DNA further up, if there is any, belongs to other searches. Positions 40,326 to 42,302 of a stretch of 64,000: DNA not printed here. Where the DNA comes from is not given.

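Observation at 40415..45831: Self-contained TerB-like / DUF2791 P-loop ATPase / Lhr-like helicase cassette (Shango-type candidate anti-phage system) inserted among housekeeping genes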

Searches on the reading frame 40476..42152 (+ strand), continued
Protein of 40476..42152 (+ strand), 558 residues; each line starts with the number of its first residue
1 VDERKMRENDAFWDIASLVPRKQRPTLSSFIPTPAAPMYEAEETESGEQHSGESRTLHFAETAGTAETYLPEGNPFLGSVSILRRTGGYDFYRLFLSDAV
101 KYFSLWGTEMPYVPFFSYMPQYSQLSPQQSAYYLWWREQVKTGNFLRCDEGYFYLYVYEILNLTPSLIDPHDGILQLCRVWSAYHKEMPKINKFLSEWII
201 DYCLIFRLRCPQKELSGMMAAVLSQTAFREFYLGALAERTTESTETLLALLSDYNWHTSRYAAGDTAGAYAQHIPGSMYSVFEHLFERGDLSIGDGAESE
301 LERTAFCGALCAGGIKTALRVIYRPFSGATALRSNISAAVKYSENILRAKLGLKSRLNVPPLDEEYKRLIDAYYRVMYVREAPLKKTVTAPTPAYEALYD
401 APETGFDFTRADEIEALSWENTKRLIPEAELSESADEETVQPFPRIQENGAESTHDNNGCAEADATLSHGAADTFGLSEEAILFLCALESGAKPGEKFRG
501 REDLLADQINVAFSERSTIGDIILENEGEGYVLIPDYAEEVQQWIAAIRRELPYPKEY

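Call 30: find_encoding_contigs(protein=P0082, flank=8000, max_places=2)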
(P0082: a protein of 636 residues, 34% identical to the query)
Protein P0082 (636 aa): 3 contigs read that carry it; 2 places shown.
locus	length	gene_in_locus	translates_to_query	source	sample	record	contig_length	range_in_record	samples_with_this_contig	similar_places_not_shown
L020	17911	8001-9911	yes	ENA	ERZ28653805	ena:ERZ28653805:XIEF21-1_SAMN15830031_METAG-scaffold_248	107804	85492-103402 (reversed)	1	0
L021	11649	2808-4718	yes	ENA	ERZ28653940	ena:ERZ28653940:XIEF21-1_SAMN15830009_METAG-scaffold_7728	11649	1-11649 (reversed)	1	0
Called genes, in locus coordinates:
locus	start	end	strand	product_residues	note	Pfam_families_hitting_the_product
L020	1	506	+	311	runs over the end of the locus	PF00480:ROK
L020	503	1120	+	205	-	PF13580:SIS_2, PF01380:SIS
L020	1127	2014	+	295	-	PF00288:GHMP_kinases_N, PF08544:GHMP_kinases_C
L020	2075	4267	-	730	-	-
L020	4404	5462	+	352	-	PF00892:EamA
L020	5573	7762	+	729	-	PF13306:LRR_5, PF13855:LRR_8 (faint), PF13306:LRR_5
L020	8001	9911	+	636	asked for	PF13208:TerB_N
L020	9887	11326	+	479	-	PF10923:BrxC_BrxD, PF13191:AAA_16 (weak)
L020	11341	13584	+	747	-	PF00270:DEAD, PF00271:Helicase_C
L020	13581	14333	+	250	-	PF01209:Ubie_methyltran, PF05401:NodS, PF13489:Methyltransf_23, PF13847:Methyltransf_31, PF08241:Methyltransf_11, PF08242:Methyltransf_12, PF13649:Methyltransf_25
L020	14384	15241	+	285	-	PF01430:HSP33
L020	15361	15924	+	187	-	PF02777:Sod_Fe_C (weak)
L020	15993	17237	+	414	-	PF00365:PFK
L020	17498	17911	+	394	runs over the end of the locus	PF00438:S-AdoMet_synt_N, PF02772:S-AdoMet_synt_M, PF02773:S-AdoMet_synt_C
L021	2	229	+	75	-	?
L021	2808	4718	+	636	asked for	PF13208:TerB_N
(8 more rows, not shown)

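Call 35: search_solved_structures(query=window:40476-42152:+, max_evalue=1)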
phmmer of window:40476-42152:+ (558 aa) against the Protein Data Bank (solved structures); distinct sequences matched with E-value up to 1: 0.

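Call 48: predict_structure(alignment_id=A1)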
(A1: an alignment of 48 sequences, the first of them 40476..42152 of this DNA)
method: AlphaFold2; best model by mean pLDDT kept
length: 558 residues; sequences in the alignment: 48
mean_pLDDT: 79.5   pTM: 0.58
mean pLDDT of the five models: 79.5, 78.9, 77.3, 76.7, 76.3
residues with pLDDT >= 90: 286; 70-90: 120; 50-70: 64; < 50: 88
segments of 3 or more residues with pLDDT < 50: 1-5, 23-29, 32-58, 386-389, 430-470
pLDDT, mean of each block of 10 residues (from residue 1): 48 58 49 44 43 48 91 89 86 89 95 91 95 97 96 96 95 97 95 96 96 89 91 78 85 92 93 94 83 72 92 88 89 93 97 94 96 90 53 65 56 83 66 39 36 33 37 83 93 82 95 83 89 93 90 64
secondary structure, 60 per line:
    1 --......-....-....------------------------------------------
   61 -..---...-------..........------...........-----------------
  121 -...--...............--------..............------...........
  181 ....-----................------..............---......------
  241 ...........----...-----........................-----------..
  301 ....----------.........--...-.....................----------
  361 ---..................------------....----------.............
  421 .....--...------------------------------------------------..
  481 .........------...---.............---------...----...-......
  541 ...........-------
elements in order: H3-8 H10-13 H15-18 E67-69 E77-86 H93-103 H127-141 H150-163 H170-184 H190-205 H212-225 H229-234 H241-251 H264-287 E299-304 E315-323 H330-350 H364-381 H394-397 H408-425 H479-489 H502-514 E524-526 E531-533 H535-551

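Call 53: fold_search(model_id=the predicted structure, library=pdb)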
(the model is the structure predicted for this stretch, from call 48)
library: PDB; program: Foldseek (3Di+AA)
matches with E <= 10: 109; with E <= 0.001: 0
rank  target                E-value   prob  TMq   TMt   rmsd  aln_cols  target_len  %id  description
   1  6xd0                  6.4e-01  0.04  0.10  0.10  18.6       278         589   12  Dengue serotype 3 RNA-dependent RNA polymerase bound to NITD-434 (released 2020-09-23)
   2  7d6n_C                1.5e+00  0.02  0.09  0.08  18.1       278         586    8  Crystal structure of tick-borne encephalitis virus RNA-dependent RNA polymerase (released 2020-12-23)
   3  4hdh_A                1.9e+00  0.04  0.09  0.09  17.6       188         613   11  Crystal Structure of viral RdRp in complex with ATP (released 2013-12-25)
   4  4k6m_A                2.1e+00  0.07  0.08  0.05   9.5        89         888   10  Crystal Structure of the full-length Japanese encephalitis virus NS5 (released 2013-08-28)
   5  6zhe_C                2.2e+00  0.03  0.06  0.05  33.5       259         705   15  Cryo-EM structure of DNA-PK dimer (released 2020-10-21)
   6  4hdg_A                2.3e+00  0.05  0.07  0.07   9.6        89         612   11  Crystal Structure of viral RdRp in complex with GTP (released 2013-12-25)
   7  7d6n_G                2.3e+00  0.02  0.09  0.08  20.9       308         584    9  Crystal structure of tick-borne encephalitis virus RNA-dependent RNA polymerase (released 2020-12-23)
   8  9qo4_C                2.4e+00  0.06  0.14  0.17  19.1       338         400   15  Dissociation-state-3 of 9-subunit CSN and SCF (SKP1-SKP2-CKS1) complex (released 2026-02-04)
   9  6w08_B                2.4e+00  0.02  0.09  0.12  25.1       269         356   11  Crystal Structure of Motility Associated Killing Factor E from Vibrio cholerae (released 2020-03-11)
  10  6qsn_A                2.6e+00  0.06  0.07  0.05  10.3        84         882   14  Crystal structure of Yellow fever virus polymerase NS5A (released 2019-10-16)
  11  4nf0_D                2.6e+00  0.03  0.03  0.06  18.7        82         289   17  CRYSTAL STRUCTURE OF A TRAP PERIPLASMIC SOLUTE BINDING PROTEIN FROM PSEUDOMONAS AERUGINOSA PAO1 (PA4616), TARGET EFI-5 (released 2013-11-20)
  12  7ziu_B                2.7e+00  0.05  0.09  0.09  12.3       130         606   12  Crystal structure of Ntaya virus NS5 polymerase domain (released 2023-04-19)
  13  4zy8_B                2.8e+00  0.02  0.05  0.16  19.1       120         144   15  K. lactis Lst4 longin domain (released 2016-04-13)
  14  2p9k_D                2.8e+00  0.01  0.07  0.11  22.5       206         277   11  Crystal structure of bovine Arp2/3 complex co-crystallized with ATP and crosslinked with glutaraldehyde (released 2007-05-29)
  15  4mtp_A                3.0e+00  0.04  0.09  0.08  10.8       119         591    9  RdRp from Japanesese Encephalitis Virus (released 2013-12-25)
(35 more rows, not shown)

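Call 58: search_protein_families(library=pfam, alignment_id=A1, max_evalue=1)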
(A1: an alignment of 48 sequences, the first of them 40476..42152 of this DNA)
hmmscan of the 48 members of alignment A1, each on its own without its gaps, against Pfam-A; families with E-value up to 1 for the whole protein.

A. member 1, window:40476-42152:+ (558 aa): 2 families
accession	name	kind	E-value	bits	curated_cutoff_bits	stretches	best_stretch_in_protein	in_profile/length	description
PF13208.11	TerB_N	-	9.9e-19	68.3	25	1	69-215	12-142/207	TerB N-terminal domain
PF20014.4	GAP1-M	-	0.045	14.4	24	1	529-555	28-54/101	GTPase-associated protein 1, middle domain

B. families by the number of members that match (of 48 scanned): 14 families
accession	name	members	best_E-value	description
PF13208.11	TerB_N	48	5.3e-20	TerB N-terminal domain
PF15615.11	TerB_C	40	4.8e-12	TerB-C domain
PF20766.2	DUF447_C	3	0.088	Protein of unknown function (DUF447)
PF01024.24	Colicin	1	0.015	Colicin pore forming domain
PF16489.11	GAIN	1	0.023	GPCR-Autoproteolysis INducing (GAIN) domain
PF10073.14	GapR_DNA-bd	1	0.026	GapR-like, DNA-binding domain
PF20014.4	GAP1-M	1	0.045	GTPase-associated protein 1, middle domain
PF14444.12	S1-like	1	0.087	S1-like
PF18855.6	baeRF_family11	1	0.11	Bacterial archaeo-eukaryotic release factor family 11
PF14400.11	Transglut_i_TM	1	0.16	Inactive transglutaminase fused to 7 transmembrane helices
PF04277.18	OAD_gamma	1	0.19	Oxaloacetate decarboxylase, gamma chain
PF22638.1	FlgK_D1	1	0.21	Flagellar hook-associated protein FlgK helical domain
PF22992.2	C2CH-4th_BIRD-IDD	1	0.23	BIRD-IDD transcription factor, fourth C2HC zinc finger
PF06424.17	PRP1_N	1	0.29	PRP1 splicing factor, N-terminal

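Call 86: search_protein_families(library=phrogs, proteins=[window:40476-42152:+], max_evalue=0.001)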
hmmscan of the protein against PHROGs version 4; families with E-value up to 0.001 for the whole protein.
window:40476-42152:+ (558 aa): 0 families

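Call 87: fold_search(model_id=the predicted structure, library=viral)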
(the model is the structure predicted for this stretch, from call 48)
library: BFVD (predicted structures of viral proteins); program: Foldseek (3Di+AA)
matches with E <= 10: 156; with E <= 0.001: 0
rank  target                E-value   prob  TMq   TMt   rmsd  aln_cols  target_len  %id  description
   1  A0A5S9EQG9            3.2e-01  0.05  0.08  0.14  35.8       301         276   10  Neck protein [Tenacibaculum phage PTm1]
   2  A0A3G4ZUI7            3.7e-01  0.06  0.07  0.12  28.9       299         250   15  Uncharacterized protein [Edafosvirus sp.]
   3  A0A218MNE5            3.7e-01  0.03  0.08  0.07  35.5       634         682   10  Uncharacterized protein [uncultured virus]
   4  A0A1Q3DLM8            4.1e-01  0.05  0.08  0.09  27.7       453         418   11  Putative TATA-box bind protein [Chionoecetes opilio bacilliform virus]
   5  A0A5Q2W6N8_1          4.1e-01  0.03  0.07  0.04  40.0       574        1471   12  (no name in the UniProt tables at hand)
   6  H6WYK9                5.9e-01  0.04  0.06  0.09  28.0       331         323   13  Uncharacterized protein [Hafnia phage Enc34]
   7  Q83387                6.2e-01  0.06  0.08  0.07  28.0       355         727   12  Polyprotein (Fragment) [Maclura mosaic virus]
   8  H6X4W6                8.5e-01  0.03  0.05  0.16  16.8       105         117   18  Uncharacterized protein [Klebsiella phage vB_KleM_RaK2]
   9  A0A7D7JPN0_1          8.9e-01  0.02  0.07  0.06  22.6       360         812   10  RNA-directed RNA polymerase L (Fragment) [Hymenopteran phenui-related virus OKIAV302]
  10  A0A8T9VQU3            9.9e-01  0.08  0.08  0.12  23.8       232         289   12  (no name in the UniProt tables at hand)
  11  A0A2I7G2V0            1.0e+00  0.08  0.07  0.08  22.9       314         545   11  Putative gp43-like protein [Esparto virus]
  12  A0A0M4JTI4            1.1e+00  0.14  0.06  0.11  23.4       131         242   18  (no name in the UniProt tables at hand)
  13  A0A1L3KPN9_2          1.2e+00  0.01  0.07  0.04  33.2       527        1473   11  RNA-dependent RNA polymerase [Wenling crustacean virus 8]
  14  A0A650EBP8            1.2e+00  0.06  0.10  0.09  30.4       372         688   11  (no name in the UniProt tables at hand)
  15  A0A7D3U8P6            1.3e+00  0.02  0.07  0.08  28.5       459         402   11  (no name in the UniProt tables at hand)
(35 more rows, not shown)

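Call 92: search_protein_representatives(alignment_id=A1)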
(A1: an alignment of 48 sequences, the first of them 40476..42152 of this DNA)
Query: 48 sequences, 535 profile positions. Proteins with E-value up to 0.001 (for the whole library): 3165; up to 1e-10: 2374; up to 1e-30: 827. The best 150 are listed.
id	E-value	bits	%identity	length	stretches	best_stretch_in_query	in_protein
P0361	4.7e-197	672.5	-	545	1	5-534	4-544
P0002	7.6e-196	668.5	-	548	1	1-534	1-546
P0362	2.7e-195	666.7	-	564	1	3-533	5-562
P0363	5.9e-194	662.3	-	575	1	5-529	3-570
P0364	4.4e-193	659.4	-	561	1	6-532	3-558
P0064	4.7e-191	652.7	-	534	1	6-533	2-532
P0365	3.6e-190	649.8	-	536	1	2-527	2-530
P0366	5.3e-188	642.7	-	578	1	5-532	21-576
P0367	6.9e-188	642.3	-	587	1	5-531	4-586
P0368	5.4e-187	639.3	-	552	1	1-533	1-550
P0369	7.7e-183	625.6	-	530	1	7-533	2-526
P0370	3.0e-182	623.7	-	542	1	8-532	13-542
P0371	4.1e-180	616.6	-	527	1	1-532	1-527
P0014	4.4e-180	616.5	-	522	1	5-532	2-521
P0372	2.0e-177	607.8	-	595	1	5-533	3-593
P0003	1.7e-176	604.7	-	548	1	5-532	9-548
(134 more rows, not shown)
